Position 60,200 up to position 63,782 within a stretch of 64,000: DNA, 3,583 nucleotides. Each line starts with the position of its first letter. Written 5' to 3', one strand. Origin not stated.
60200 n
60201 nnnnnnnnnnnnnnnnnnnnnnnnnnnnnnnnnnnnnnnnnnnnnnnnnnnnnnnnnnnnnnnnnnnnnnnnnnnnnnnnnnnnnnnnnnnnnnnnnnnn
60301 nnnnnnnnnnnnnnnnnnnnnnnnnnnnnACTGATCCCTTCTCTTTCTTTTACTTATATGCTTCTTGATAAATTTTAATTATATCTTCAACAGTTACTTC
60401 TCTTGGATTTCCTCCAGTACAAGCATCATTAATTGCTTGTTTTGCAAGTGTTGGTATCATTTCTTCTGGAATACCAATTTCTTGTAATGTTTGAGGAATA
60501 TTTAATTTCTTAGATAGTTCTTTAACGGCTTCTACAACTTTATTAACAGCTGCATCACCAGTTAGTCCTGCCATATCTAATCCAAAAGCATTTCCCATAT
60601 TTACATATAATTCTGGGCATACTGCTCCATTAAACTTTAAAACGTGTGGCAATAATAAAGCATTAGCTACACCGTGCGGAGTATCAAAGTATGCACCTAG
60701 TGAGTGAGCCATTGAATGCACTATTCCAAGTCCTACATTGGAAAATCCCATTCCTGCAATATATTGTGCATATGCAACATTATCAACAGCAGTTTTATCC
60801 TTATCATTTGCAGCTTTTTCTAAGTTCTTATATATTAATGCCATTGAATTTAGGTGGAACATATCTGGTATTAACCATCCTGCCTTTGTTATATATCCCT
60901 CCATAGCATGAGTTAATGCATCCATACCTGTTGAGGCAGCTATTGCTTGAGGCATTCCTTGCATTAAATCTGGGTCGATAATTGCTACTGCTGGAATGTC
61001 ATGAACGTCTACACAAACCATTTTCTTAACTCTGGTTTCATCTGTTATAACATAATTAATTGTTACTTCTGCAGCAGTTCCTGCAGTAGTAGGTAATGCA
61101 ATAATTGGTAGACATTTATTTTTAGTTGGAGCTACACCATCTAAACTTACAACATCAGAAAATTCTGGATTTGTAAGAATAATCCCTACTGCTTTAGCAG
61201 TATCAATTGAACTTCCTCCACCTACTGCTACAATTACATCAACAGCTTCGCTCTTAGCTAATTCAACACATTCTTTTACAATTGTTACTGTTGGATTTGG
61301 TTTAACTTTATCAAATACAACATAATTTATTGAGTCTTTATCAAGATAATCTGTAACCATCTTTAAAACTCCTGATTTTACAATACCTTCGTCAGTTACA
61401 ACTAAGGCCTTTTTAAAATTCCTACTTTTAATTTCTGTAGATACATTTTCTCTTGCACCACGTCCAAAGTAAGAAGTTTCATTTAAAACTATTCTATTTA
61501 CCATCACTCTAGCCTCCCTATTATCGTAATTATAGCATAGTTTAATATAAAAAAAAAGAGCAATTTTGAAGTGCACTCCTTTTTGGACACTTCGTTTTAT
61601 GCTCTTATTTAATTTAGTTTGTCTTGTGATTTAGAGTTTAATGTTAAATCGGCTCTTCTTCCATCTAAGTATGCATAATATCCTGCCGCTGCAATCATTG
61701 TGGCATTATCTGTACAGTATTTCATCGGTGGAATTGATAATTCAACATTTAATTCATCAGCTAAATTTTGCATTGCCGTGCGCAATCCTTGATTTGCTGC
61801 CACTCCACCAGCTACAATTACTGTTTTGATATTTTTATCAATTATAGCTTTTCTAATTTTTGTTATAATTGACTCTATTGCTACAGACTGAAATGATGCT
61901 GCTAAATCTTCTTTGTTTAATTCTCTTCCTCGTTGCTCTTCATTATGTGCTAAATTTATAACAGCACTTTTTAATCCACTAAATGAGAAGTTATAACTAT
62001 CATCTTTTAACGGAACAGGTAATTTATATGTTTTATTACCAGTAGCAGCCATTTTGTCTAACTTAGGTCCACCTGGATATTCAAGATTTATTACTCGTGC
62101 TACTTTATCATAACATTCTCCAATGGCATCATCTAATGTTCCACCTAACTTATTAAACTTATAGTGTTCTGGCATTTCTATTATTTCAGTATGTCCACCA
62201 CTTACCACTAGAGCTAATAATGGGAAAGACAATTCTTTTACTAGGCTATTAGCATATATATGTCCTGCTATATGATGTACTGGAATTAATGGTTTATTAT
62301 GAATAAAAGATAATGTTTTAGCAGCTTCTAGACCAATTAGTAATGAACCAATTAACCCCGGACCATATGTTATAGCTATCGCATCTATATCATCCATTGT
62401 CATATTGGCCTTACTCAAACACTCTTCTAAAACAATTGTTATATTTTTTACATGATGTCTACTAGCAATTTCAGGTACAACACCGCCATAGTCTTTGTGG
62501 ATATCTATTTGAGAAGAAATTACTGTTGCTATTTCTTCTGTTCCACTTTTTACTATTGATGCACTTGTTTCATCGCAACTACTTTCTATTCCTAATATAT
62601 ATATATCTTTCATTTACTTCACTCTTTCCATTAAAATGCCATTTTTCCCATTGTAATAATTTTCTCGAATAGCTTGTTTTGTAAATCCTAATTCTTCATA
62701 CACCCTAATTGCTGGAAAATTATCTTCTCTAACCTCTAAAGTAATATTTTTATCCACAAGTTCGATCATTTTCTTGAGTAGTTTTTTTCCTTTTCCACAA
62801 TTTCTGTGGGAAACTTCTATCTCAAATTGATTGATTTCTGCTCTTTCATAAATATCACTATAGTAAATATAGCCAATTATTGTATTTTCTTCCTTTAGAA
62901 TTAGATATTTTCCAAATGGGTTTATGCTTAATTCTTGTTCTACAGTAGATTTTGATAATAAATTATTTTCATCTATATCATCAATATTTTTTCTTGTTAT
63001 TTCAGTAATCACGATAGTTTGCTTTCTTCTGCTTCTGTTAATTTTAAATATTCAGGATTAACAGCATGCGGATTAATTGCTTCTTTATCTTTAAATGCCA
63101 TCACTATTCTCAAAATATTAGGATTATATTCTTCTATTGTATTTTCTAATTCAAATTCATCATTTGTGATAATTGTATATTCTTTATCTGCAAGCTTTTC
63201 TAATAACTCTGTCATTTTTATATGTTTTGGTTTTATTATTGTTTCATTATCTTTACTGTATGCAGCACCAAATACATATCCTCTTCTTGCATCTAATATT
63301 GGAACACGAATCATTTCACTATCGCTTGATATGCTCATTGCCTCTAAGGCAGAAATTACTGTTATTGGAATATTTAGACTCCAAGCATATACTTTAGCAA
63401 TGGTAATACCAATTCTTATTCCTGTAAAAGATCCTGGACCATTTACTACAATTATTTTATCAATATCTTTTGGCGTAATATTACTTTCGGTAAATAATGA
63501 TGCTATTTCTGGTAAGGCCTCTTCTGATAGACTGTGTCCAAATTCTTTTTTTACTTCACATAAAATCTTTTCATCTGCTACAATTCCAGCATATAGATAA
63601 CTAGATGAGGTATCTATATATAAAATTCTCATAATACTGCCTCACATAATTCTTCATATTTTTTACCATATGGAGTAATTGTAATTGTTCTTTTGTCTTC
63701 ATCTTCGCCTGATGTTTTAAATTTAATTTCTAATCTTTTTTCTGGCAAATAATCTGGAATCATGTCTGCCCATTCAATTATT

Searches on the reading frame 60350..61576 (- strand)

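Call 6: search_protein_families(library=pfam, max_evalue=0.001, proteins=[window:60350-61576:-])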
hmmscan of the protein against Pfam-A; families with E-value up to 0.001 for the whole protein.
window:60350-61576:- (408 aa): 3 families
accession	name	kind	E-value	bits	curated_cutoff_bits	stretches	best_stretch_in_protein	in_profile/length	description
PF25137.1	ADH_Fe_C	-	1.4e-62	211.3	27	1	214-407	2-194/194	Fe-containing alcohol dehydrogenase family, C-terminal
PF00465.25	Fe-ADH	-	1.4e-50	171.6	31.3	1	35-202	4-168/168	Iron-containing alcohol dehydrogenase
PF13685.12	Fe-ADH_2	-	3.4e-13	50.3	28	1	37-136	2-99/149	Iron-containing alcohol dehydrogenase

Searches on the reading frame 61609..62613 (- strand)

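Call 6: search_protein_families(library=pfam, max_evalue=0.001, proteins=[window:61609-62613:-])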
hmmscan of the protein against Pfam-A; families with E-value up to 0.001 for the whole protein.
window:61609-62613:- (334 aa): 3 families
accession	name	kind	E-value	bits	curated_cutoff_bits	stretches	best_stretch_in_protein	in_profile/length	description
PF00814.31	TsaD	-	1.8e-97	326.6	24.8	1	28-308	3-263/264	tRNA N6-adenosine threonylcarbamoyltransferase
PF22521.2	HypF_C_2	-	6.4e-07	29.8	27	1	183-293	121-225/241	Carbamoyltransferase, Kae1-like Domain, second subdomain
PF02543.21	Carbam_trans_N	-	0.00077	19.4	24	0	230-281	272-320/346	Carbamoyltransferase N-terminus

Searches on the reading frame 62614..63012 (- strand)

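Call 6: search_protein_families(library=pfam, max_evalue=0.001, proteins=[window:62614-63012:-])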
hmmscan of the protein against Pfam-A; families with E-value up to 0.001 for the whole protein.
window:62614-63012:- (132 aa): 5 families
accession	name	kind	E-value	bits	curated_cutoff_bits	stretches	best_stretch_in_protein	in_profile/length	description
PF00583.31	Acetyltransf_1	-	5e-16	59.5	20.7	1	26-110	25-116/116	Acetyltransferase (GNAT) family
PF13673.13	Acetyltransf_10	-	1.6e-08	35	23.6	1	24-129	22-125/128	Acetyltransferase (GNAT) domain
PF13508.13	Acetyltransf_7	-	1.9e-08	35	27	1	34-111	3-83/84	Acetyltransferase (GNAT) domain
PF08445.16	FR47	-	1.2e-06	28.9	22.1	1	58-113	22-80/86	FR47-like protein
PF13420.13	Acetyltransf_4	-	0.00024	21.6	24.3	1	37-124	53-148/155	Acetyltransferase (GNAT) domain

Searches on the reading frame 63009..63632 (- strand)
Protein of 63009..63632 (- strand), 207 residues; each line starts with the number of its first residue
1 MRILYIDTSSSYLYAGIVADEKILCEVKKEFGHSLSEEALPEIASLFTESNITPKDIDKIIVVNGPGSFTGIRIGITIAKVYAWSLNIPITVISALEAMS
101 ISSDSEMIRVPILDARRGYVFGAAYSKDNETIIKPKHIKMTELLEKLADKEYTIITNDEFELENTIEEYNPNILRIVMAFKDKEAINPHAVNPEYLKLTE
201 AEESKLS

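Call 6: search_protein_families(library=pfam, max_evalue=0.001, proteins=[window:63009-63632:-])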
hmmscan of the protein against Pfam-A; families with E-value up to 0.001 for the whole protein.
window:63009-63632:- (207 aa): 1 family
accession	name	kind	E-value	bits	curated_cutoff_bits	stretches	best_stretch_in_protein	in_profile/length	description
PF00814.31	TsaD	-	1.9e-23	84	24.8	1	35-148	29-162/264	tRNA N6-adenosine threonylcarbamoyltransferase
